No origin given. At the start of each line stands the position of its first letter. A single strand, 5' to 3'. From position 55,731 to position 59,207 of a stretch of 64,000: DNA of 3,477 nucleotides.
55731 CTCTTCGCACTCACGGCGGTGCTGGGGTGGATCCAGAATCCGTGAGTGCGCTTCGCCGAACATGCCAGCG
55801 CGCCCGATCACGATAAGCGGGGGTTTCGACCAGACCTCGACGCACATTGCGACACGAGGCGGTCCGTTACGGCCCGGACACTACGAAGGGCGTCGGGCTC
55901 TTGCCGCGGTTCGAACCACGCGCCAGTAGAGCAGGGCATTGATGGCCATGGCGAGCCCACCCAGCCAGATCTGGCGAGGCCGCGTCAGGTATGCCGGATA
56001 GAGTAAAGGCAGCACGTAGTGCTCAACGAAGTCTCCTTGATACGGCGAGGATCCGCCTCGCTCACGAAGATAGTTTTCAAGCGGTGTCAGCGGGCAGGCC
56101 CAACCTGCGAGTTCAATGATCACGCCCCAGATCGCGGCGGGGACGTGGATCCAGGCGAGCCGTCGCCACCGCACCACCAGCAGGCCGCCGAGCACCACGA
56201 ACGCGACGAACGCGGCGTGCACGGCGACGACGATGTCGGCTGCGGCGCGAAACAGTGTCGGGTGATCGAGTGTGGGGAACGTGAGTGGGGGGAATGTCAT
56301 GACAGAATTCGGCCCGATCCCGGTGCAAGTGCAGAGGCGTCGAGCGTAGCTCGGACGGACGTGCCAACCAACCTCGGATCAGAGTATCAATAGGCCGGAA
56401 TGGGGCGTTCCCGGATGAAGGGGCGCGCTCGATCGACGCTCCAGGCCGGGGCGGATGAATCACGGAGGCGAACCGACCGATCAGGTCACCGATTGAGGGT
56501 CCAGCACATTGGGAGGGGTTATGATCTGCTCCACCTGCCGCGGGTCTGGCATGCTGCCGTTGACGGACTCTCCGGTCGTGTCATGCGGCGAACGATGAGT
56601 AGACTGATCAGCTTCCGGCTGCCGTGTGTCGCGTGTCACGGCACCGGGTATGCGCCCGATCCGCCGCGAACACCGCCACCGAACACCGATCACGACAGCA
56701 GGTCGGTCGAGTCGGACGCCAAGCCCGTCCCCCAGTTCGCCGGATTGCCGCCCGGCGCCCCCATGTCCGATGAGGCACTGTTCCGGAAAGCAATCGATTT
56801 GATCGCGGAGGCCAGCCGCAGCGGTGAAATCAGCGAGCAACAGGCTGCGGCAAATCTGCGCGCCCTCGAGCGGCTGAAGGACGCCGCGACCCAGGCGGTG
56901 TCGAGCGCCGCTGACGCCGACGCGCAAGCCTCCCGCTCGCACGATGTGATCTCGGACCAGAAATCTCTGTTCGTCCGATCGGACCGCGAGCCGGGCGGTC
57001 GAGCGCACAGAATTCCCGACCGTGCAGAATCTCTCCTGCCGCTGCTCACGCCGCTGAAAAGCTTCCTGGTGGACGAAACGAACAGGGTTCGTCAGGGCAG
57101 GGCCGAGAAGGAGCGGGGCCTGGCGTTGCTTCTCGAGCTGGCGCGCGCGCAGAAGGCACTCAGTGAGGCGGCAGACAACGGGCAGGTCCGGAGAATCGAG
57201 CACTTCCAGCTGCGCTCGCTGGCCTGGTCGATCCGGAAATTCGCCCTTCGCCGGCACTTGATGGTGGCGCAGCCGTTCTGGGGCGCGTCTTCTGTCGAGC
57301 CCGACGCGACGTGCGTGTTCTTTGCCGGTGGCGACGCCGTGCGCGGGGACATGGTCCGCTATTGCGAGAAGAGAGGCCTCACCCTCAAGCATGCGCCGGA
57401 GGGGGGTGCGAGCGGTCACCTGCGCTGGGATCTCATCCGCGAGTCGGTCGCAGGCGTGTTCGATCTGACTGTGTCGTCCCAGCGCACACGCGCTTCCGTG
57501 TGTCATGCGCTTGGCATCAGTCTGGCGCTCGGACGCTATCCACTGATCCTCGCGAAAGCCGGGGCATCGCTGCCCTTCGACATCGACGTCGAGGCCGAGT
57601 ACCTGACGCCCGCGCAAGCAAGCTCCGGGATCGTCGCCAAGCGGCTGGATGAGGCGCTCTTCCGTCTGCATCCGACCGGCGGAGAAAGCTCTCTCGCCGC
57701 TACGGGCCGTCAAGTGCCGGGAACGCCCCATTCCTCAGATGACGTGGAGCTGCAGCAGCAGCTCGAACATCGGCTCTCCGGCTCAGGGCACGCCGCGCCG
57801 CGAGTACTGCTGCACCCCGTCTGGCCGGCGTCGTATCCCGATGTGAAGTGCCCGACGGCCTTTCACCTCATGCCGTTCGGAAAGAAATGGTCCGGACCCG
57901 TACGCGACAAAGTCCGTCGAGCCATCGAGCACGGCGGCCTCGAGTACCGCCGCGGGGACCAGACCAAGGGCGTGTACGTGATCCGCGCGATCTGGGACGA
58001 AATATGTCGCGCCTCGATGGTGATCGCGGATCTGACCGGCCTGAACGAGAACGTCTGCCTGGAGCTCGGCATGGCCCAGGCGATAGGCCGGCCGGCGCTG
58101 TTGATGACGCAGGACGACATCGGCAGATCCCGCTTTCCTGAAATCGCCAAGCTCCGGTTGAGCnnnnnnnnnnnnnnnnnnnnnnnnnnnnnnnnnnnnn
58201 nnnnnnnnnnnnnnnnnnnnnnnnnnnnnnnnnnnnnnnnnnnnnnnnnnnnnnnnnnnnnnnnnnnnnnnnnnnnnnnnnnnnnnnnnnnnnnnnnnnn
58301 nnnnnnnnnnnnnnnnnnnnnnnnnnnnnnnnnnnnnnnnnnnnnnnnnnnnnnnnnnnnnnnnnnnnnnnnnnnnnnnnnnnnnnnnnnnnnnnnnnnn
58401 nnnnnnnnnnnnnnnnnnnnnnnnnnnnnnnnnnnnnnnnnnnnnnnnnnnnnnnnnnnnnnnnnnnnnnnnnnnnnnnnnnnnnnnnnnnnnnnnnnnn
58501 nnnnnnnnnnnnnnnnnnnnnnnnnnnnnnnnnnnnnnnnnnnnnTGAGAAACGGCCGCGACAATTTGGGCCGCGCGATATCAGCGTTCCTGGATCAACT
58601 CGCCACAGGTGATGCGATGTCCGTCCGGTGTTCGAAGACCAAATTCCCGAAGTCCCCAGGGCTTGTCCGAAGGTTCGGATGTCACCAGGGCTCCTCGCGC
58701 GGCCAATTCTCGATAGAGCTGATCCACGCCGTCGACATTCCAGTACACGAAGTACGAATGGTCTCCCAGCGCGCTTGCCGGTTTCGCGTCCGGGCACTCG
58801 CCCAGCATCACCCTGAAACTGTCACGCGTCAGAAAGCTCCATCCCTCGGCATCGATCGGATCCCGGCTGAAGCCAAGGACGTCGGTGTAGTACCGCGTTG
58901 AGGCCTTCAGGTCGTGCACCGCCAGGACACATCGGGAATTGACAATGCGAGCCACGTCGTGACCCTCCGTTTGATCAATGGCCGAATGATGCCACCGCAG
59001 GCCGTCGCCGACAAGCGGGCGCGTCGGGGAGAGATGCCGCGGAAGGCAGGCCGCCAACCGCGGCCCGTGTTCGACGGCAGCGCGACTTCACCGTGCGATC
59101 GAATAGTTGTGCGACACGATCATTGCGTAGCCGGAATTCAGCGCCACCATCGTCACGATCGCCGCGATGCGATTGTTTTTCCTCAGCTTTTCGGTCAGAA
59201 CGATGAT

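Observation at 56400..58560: Uncharacterised zinc-finger / duplicated Rossmann-like-domain / beta-tail gene, disrupted by two frame changes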

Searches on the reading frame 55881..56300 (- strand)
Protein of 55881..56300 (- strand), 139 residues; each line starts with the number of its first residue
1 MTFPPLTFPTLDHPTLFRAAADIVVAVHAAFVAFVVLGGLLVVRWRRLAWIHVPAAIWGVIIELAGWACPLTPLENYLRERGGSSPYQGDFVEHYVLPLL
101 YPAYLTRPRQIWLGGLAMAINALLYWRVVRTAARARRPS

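Call 6: search_protein_families(library=pfam, max_evalue=1, proteins=[window:55881-56300:-])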
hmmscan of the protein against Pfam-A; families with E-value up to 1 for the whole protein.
window:55881-56300:- (139 aa): 2 families
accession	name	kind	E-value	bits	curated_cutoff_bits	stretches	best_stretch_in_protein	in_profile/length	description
PF10861.13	DUF2784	-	2e-39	134.4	29.7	1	19-126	2-109/109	Protein of Unknown function (DUF2784)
PF07344.16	Amastin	-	0.0056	17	27.2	1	16-69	61-114/157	Amastin surface glycoprotein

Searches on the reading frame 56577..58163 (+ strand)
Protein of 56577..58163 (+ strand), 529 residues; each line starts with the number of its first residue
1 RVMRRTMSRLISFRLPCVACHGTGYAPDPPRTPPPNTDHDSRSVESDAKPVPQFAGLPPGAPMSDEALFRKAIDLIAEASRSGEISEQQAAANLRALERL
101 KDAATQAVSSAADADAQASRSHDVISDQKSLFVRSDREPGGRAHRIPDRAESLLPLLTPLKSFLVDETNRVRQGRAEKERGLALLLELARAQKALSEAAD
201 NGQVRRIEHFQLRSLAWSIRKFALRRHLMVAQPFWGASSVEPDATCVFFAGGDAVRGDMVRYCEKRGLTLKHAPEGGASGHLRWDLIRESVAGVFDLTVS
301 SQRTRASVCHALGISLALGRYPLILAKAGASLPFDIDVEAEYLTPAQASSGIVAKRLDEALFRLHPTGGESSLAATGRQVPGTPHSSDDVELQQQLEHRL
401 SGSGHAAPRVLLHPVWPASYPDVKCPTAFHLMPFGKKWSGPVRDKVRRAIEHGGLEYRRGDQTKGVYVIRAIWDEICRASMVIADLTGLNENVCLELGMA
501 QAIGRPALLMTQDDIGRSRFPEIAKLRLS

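Call 75: find_related_loci(query=window:56577-58163:+, collection=metagenome_contigs, flank=4000)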
Query window:56577-58163:+ (529 aa) in metagenome_contigs; peptide patterns used: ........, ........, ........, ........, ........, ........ (x = any residue, [..] = any of these).
173 stretches matched a pattern, but none encodes a relative of the query by tblastn (E <= 1e-3).

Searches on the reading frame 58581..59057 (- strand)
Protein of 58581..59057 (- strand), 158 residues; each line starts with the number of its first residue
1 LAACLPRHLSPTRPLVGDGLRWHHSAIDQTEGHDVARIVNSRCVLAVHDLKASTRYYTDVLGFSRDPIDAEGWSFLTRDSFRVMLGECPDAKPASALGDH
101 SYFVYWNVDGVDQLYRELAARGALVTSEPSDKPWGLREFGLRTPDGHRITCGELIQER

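Call 6: search_protein_families(library=pfam, max_evalue=1, proteins=[window:58581-59057:-])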
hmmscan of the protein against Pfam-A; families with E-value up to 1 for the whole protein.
window:58581-59057:- (158 aa): 5 families
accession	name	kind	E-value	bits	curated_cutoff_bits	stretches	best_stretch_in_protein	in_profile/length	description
PF00903.31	Glyoxalase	-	2.2e-15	57.6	20.6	1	42-149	4-119/121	Glyoxalase/Bleomycin resistance protein/Dioxygenase superfamily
PF18029.7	Glyoxalase_6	-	5.4e-05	24.3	23.6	1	44-149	3-103/106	Glyoxalase-like domain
PF12681.13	Glyoxalase_2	-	0.00026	21.4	30.1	1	44-153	5-115/118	Glyoxalase-like domain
PF22677.2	Ble-like_N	-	0.0011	19.2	24.5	1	45-64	7-26/41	Bleomycin resistance protein-like N-terminal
PF13669.12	Glyoxalase_4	-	0.03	15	27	1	44-129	4-97/109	Glyoxalase/Bleomycin resistance protein/Dioxygenase superfamily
